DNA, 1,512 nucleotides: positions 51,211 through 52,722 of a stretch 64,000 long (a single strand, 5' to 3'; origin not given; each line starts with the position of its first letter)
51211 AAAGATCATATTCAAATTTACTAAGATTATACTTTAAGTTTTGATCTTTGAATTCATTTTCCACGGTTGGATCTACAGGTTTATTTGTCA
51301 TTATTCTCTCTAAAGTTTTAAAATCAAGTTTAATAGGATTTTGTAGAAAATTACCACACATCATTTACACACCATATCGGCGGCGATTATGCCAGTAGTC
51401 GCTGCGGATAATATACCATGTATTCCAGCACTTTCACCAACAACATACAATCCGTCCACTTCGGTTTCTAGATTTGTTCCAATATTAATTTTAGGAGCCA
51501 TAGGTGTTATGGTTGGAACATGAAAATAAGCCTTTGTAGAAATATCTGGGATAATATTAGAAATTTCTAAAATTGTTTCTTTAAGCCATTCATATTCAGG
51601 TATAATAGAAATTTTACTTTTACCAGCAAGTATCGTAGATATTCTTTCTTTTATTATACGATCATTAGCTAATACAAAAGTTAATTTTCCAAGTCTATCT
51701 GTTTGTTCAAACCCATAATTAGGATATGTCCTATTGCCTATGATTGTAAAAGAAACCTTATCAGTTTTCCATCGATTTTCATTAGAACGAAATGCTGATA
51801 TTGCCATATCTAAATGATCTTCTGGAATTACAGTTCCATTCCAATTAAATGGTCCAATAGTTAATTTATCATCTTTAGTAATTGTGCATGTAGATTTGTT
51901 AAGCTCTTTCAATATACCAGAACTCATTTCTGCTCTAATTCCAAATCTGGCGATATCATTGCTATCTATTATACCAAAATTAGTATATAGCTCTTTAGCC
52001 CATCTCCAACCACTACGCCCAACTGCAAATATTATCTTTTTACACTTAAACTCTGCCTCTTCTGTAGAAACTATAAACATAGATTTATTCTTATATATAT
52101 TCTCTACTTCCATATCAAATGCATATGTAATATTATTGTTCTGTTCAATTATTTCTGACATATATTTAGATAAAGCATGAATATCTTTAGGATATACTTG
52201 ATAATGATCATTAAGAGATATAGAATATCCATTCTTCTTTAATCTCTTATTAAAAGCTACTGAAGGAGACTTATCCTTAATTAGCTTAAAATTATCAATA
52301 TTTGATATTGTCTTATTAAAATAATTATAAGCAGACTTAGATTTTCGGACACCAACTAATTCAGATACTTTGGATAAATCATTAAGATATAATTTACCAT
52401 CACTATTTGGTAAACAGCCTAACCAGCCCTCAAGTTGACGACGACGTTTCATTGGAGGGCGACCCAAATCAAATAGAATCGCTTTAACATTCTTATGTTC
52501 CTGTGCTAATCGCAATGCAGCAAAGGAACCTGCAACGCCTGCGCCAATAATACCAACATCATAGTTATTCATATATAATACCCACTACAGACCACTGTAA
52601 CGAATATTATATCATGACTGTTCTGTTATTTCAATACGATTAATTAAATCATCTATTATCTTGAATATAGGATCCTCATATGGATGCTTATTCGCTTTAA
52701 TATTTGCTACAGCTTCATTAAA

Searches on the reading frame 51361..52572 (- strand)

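Call 16: search_protein_families(library=pfam, proteins=[window:51361-52572:-], max_evalue=0.001)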
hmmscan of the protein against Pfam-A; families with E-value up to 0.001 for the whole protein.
window:51361-52572:- (403 aa): 5 families
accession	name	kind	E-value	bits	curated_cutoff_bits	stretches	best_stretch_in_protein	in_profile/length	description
PF01134.28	GIDA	-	1.6e-10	41.1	22.1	0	5-57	1-44/391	Glucose inhibited division protein A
PF03486.20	HI0933_like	-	4.1e-09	36.7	50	1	106-188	81-166/244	HI0933-like protein Rossmann domain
PF07992.20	Pyr_redox_2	-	2.1e-08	34.4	26.1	1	4-185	1-108/291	Pyridine nucleotide-disulphide oxidoreductase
PF13738.12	Pyr_redox_3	-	8e-06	25.7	30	1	134-186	83-134/305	Pyridine nucleotide-disulphide oxidoreductase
PF01266.30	DAO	-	0.00043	20.4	27.9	0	5-29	1-25/353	FAD dependent oxidoreductase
